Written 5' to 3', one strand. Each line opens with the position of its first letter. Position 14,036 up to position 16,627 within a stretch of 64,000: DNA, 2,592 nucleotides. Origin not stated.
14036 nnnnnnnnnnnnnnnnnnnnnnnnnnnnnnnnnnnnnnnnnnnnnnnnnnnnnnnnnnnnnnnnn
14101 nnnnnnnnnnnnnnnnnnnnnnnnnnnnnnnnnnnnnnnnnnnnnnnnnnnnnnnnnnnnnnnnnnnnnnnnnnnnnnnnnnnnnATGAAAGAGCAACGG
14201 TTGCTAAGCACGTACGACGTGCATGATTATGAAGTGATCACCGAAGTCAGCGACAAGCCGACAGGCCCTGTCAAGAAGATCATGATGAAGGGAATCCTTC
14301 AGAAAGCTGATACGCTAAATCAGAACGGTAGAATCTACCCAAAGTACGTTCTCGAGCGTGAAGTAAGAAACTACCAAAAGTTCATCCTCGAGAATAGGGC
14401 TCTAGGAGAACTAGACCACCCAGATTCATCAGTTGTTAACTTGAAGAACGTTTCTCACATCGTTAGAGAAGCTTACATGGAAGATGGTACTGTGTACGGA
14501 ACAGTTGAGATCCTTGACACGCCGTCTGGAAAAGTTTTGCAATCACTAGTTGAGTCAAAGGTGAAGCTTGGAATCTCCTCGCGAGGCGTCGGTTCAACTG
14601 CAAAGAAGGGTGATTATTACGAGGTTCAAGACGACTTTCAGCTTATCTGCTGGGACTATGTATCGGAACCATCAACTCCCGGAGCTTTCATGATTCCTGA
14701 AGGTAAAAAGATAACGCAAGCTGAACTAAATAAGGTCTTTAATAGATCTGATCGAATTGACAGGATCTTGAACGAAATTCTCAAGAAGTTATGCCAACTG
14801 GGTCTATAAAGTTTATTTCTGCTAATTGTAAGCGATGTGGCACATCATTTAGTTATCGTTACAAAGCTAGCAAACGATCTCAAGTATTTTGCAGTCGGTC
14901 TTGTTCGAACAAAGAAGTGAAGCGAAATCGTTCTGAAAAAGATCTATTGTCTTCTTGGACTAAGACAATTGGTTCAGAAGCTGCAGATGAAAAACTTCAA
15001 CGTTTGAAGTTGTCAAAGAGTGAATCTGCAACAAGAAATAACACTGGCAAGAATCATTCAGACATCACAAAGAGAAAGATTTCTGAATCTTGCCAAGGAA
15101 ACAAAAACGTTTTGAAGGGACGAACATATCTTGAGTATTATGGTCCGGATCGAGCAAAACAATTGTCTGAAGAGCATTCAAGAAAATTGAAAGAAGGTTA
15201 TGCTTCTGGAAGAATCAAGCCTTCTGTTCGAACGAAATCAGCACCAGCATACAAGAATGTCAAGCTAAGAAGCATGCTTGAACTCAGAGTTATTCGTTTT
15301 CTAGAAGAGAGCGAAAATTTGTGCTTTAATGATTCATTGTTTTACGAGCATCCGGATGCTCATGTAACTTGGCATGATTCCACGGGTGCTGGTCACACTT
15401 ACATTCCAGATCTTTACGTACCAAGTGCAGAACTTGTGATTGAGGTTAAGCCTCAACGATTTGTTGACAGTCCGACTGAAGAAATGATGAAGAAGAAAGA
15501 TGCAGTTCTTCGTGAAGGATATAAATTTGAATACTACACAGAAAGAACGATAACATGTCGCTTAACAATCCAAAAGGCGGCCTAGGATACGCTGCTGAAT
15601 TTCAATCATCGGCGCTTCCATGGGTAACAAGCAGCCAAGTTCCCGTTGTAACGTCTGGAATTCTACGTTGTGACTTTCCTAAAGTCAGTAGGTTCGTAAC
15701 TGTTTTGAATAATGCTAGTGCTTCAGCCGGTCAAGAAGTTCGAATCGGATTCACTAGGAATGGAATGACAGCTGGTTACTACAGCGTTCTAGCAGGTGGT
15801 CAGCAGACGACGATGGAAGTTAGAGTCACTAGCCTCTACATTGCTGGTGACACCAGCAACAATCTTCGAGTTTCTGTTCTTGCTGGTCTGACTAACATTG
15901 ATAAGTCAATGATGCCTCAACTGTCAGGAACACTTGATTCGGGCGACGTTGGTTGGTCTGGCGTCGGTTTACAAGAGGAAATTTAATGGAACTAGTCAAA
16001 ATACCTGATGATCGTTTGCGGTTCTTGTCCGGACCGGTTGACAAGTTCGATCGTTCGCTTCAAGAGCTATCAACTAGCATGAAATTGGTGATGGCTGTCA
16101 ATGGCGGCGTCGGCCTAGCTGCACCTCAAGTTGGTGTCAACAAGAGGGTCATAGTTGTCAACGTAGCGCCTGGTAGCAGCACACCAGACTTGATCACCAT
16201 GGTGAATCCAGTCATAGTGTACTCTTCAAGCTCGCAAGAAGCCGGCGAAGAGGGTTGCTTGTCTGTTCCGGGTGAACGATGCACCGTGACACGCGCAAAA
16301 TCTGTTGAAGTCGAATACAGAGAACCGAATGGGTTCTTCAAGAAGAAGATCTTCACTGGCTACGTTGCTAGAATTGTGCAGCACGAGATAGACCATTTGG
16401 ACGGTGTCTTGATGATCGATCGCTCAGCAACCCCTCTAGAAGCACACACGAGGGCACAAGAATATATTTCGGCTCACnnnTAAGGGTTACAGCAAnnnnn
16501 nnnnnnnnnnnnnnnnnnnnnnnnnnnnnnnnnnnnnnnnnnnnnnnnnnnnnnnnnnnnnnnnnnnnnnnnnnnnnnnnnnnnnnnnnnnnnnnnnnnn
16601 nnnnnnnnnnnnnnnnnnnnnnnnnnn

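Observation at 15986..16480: Peptide deformylase gene embedded in the head-morphogenesis operon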

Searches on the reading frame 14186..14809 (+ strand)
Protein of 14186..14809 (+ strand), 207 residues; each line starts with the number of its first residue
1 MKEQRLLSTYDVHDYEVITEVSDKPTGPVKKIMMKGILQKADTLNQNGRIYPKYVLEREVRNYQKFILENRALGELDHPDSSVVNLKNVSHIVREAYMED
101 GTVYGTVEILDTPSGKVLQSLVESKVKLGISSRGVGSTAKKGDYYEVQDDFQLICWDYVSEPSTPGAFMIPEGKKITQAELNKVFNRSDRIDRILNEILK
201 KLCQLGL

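Call 3: search_protein_families(library=pfam, proteins=[window:14186-14809:+], max_evalue=0.01)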
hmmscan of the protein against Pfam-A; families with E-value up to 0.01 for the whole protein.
window:14186-14809:+ (207 aa): 1 family
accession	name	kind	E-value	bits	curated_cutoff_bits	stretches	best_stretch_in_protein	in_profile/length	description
PF03420.18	Peptidase_S77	-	8.3e-25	87.9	27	1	30-177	42-194/198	Prohead core protein serine protease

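Call 33: find_related_loci(query=A3, collection=viral_contigs, flank=8000)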
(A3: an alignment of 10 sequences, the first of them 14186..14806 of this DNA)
Query A3 (207 aa) in viral_contigs; peptide patterns used: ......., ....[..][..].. (x = any residue, [..] = any of these).
600 stretches matched a pattern (row limit reached: there are more); 578 encode a relative of the query (tblastn E <= 1e-3); the best 80 are kept; 80 distinct loci.
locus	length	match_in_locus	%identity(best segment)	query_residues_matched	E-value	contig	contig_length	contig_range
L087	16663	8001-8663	73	1-207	3e-106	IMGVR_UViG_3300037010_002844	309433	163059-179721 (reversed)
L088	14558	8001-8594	78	1-199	4e-105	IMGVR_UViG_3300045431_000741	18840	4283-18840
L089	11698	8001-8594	78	1-199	5e-105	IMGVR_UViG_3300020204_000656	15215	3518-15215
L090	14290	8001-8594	79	1-199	2e-104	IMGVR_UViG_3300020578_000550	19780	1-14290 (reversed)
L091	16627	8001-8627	75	3-199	2e-104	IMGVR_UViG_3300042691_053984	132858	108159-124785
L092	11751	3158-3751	77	1-199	3e-103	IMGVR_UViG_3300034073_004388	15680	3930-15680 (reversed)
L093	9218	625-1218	77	1-199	8e-103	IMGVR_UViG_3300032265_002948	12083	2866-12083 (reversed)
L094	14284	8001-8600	78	1-201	3e-102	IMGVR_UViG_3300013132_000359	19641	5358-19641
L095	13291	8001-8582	78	5-199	1e-100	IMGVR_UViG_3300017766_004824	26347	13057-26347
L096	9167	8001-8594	76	1-199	1e-100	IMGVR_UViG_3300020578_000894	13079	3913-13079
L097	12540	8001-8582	75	5-199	1e-98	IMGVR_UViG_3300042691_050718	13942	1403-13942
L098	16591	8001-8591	74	2-199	5e-98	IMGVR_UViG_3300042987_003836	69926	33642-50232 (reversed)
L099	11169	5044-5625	75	5-199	1e-97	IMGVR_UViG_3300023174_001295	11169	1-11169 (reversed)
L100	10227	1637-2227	74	2-199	2e-97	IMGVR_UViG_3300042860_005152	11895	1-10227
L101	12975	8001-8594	74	1-199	2e-97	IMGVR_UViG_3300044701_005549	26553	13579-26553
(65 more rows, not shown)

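Call 41: search_protein_families(library=phrogs, proteins=[window:14186-14809:+], max_evalue=0.001)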
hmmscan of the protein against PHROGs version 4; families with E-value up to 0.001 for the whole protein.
window:14186-14809:+ (207 aa): 3 families
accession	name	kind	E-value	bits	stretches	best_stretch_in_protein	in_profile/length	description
phrog_207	-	head and packaging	8.7e-49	167.9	1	12-199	20-209/519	head maturation protease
phrog_22848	-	unknown function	3.7e-07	29.6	1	37-172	158-304/991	-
phrog_3014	-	head and packaging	2.8e-05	24.4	1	34-167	29-188/266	head maturation protease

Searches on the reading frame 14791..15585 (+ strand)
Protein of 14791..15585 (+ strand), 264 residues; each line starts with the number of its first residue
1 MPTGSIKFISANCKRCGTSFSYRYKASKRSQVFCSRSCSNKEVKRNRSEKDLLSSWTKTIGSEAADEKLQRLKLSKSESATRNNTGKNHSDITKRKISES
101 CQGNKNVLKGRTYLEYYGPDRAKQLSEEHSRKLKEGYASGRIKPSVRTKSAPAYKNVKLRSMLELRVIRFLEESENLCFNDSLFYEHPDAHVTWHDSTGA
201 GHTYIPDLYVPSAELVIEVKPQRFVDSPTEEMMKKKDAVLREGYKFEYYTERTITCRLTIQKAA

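Call 3: search_protein_families(library=pfam, proteins=[window:14791-15585:+], max_evalue=0.01)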
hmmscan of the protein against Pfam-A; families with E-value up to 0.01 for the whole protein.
window:14791-15585:+ (264 aa): 2 families
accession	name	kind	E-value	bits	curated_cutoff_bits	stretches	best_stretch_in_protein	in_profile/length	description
PF24308.1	DUF7487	-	2.6e-07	31.2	27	1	111-244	97-220/220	Family of unknown function (DUF7487)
PF07460.16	NUMOD3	-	4.9e-05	23.6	20.4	1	86-112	1-27/37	NUMOD3 motif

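Call 41: search_protein_families(library=phrogs, proteins=[window:14791-15585:+], max_evalue=0.001)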
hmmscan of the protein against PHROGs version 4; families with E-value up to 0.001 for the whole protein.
window:14791-15585:+ (264 aa): 4 families
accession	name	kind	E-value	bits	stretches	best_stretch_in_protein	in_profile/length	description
phrog_22215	-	unknown function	1.8e-12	48.7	1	109-252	167-301/324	-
phrog_218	-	connector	2.7e-07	31.8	1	138-247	4-113/148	head closure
phrog_15137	-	DNA, RNA and nucleotide metabolism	3.4e-07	31.1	1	80-247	73-217/236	endonuclease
phrog_22417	-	unknown function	0.00096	19.8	0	83-247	104-251/291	-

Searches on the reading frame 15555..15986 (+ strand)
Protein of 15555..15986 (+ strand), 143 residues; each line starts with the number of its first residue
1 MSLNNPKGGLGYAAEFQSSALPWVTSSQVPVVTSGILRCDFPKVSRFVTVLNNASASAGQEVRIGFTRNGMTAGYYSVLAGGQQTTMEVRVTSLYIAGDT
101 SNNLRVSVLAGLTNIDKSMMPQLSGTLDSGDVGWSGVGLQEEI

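Call 3: search_protein_families(library=pfam, proteins=[window:15555-15986:+], max_evalue=0.01)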
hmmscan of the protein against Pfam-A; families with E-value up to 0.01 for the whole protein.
window:15555-15986:+ (143 aa): 0 families

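Call 41: search_protein_families(library=phrogs, proteins=[window:15555-15986:+], max_evalue=0.001)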
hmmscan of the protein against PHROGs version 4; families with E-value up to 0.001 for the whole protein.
window:15555-15986:+ (143 aa): 0 families

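Call 68: find_homologous_proteins(query=window:15555-15983:+, max_evalue=0.00001)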
Query window:15555-15983:+ (143 aa): 148 proteins with E <= 0.00001 among 158 candidates; the best 120 are listed.
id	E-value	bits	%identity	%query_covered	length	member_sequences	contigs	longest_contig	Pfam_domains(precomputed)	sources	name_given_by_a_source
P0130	1.9e-86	305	100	100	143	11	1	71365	-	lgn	-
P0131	3.2e-59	217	76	97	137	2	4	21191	-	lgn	-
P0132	2.3e-57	211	74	97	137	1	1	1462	-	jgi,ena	-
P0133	1.3e-56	208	73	97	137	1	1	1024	-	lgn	-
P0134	2.5e-50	188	67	97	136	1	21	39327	-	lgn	-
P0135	8.6e-49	183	65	97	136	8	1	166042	-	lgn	-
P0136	8.9e-48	180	67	97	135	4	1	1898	-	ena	-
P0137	8.4e-47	176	64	97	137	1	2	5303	-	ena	-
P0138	1.1e-46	176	64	97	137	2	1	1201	-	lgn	-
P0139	3.8e-45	171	59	97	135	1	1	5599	-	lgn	-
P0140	2.5e-43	165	61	97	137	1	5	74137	-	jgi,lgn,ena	-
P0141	5.9e-43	164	59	97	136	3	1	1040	-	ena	-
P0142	5.9e-42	161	61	95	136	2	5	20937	-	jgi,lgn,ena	jgi:hypothetical protein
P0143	2.4e-41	159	59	95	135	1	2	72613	-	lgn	-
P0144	3.1e-41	158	58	97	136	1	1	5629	-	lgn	-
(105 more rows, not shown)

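Call 69: find_encoding_contigs(protein=P0130, flank=6000, max_places=3)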
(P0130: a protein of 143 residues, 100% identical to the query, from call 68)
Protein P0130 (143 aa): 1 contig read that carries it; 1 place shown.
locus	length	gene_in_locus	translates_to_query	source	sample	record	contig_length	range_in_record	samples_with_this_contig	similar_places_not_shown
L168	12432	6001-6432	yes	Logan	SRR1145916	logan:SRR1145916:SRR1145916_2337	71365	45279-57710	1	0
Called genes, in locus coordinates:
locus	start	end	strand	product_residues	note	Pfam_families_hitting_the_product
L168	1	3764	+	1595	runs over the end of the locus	PF14890:Intein_splicing, PF13392:HNH_3 (weak), PF07230:Portal_T4, PF14890:Intein_splicing, PF07230:Portal_T4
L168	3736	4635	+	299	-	-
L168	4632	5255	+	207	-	PF03420:Peptidase_S77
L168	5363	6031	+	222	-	PF24308:DUF7487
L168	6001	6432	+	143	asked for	-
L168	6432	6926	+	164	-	PF01327:Pep_deformylase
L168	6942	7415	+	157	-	-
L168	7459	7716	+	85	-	-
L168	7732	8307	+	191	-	-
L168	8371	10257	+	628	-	-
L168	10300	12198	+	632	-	PF07068:Gp23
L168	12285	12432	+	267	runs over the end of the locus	PF15649:Tox-REase-7 (weak)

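Call 70: find_encoding_contigs(protein=P0131, flank=6000, max_places=2)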
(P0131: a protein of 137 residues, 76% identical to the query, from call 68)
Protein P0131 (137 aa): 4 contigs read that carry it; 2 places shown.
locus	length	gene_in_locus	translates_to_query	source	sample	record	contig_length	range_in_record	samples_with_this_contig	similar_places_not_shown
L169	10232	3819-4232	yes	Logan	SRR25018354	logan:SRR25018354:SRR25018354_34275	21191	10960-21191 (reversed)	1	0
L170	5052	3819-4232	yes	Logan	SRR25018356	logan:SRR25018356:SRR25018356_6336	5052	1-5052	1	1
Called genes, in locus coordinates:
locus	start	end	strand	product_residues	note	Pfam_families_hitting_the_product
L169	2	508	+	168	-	?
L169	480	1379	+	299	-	-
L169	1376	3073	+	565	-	PF03420:Peptidase_S77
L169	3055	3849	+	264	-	PF24308:DUF7487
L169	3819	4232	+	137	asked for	-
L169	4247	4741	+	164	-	PF01327:Pep_deformylase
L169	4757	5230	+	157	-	-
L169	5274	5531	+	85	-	-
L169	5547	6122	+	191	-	-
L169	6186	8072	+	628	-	-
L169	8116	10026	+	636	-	PF07068:Gp23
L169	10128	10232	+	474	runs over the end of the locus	-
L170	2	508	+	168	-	?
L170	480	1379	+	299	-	-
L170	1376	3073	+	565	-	PF03420:Peptidase_S77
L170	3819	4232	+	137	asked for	-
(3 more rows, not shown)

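Call 71: find_encoding_contigs(protein=P0134, flank=6000, max_places=2)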
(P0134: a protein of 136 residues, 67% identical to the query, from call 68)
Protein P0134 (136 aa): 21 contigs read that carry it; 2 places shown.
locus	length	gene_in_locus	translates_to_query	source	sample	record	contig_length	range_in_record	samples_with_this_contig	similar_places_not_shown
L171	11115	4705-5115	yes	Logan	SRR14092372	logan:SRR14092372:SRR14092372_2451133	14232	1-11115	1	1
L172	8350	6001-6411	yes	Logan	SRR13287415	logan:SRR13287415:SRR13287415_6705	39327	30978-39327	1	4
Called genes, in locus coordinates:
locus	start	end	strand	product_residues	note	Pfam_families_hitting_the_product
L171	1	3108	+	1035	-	?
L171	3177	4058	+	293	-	-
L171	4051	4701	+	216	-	PF03420:Peptidase_S77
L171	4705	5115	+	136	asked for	-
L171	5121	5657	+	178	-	PF01327:Pep_deformylase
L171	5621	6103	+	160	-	-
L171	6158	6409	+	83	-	-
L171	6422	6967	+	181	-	-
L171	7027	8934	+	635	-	-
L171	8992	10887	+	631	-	PF07068:Gp23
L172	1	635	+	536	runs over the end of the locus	PF03237:Terminase_6N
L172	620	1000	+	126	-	-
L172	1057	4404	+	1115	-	PF14890:Intein_splicing, PF13392:HNH_3 (weak), PF07230:Portal_T4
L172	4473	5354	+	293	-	-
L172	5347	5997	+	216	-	PF03420:Peptidase_S77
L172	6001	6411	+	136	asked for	-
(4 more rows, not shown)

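Call 78: predict_structure(alignment_id=A5)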
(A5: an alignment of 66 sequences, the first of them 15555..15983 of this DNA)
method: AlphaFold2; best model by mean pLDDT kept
length: 143 residues; sequences in the alignment: 66
mean_pLDDT: 82.5   pTM: 0.74
mean pLDDT of the five models: 82.5, 82.0, 81.1, 79.5, 78.8
residues with pLDDT >= 90: 75; 70-90: 39; 50-70: 17; < 50: 12
segments of 3 or more residues with pLDDT < 50: 4-6, 8-10, 13-15
pLDDT, mean of each block of 10 residues (from residue 1): 46 53 94 93 94 92 91 91 94 93 93 89 74 69 46
secondary structure, 60 per line:
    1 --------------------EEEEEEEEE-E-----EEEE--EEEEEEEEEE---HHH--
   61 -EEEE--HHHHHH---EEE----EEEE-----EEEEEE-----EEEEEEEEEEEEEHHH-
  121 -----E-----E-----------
elements in order: E21-29 E37-40 E43-52 E62-65 H68-73 E77-79 E84-87 E93-98 E104-116

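Call 82: fold_search(model_id=the predicted structure, library=viral)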
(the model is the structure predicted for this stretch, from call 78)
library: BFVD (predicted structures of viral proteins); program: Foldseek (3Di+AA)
matches with E <= 10: 1817; with E <= 0.001: 48
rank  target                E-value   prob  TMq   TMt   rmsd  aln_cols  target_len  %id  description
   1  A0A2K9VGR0            2.3e-05  1.00  0.52  0.81   2.2        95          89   14  (no name in the UniProt tables at hand)
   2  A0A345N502            3.9e-05  1.00  0.56  0.66   6.3       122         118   16  (no name in the UniProt tables at hand)
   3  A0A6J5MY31            8.8e-05  1.00  0.49  0.29   4.8       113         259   18  Uncharacterized protein [uncultured Caudovirales phage]
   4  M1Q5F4                9.9e-05  1.00  0.49  0.74   2.8        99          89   12  (no name in the UniProt tables at hand)
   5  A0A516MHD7            1.2e-04  1.00  0.51  0.63   2.8       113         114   22  (no name in the UniProt tables at hand)
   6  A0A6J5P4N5            1.2e-04  1.00  0.40  0.48   4.9       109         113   17  Uncharacterized protein [uncultured Caudovirales phage]
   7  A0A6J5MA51            1.9e-04  1.00  0.52  0.73   7.0       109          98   10  Uncharacterized protein [uncultured Caudovirales phage]
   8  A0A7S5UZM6            1.9e-04  1.00  0.34  0.39   5.5       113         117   14  (no name in the UniProt tables at hand)
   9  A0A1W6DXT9            2.0e-04  1.00  0.48  0.35   8.2       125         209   14  Uncharacterized protein [Rhodococcus phage Toil]
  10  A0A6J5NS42            2.1e-04  1.00  0.47  0.67   3.4        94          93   21  Uncharacterized protein [uncultured Caudovirales phage]
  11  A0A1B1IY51            2.7e-04  1.00  0.50  0.74   3.1       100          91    9  Uncharacterized protein [Phage MedPE-SWcel-C56]
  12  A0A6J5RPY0            2.8e-04  1.00  0.48  0.34   4.0        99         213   12  Uncharacterized protein [uncultured Caudovirales phage]
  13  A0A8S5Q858            3.2e-04  1.00  0.48  0.32   5.6       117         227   11  Uncharacterized protein [Podoviridae sp. ctZ5d16]
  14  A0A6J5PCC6            3.4e-04  1.00  0.41  0.60   4.2       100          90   15  Uncharacterized protein [uncultured Caudovirales phage]
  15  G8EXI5                3.4e-04  1.00  0.43  0.58   7.4       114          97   10  (no name in the UniProt tables at hand)
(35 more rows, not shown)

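Call 89: search_protein_families(library=ncbifam, proteins=[window:15555-15986:+], max_evalue=0.001)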
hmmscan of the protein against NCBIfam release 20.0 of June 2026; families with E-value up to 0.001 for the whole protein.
window:15555-15986:+ (143 aa): 0 families

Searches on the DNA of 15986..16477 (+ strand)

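Call 25: search_rna_families(sources=[L002, L001], threshold=gathering)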
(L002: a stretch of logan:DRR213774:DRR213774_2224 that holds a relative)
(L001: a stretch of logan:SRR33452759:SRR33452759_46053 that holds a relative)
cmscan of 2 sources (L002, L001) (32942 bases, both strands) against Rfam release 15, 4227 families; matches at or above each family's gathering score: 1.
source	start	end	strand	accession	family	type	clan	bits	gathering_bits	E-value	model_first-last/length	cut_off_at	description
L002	18301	18664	+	RF00023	tmRNA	Gene;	CL00001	98.5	47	1.6e-37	1-374/374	no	transfer-messenger RNA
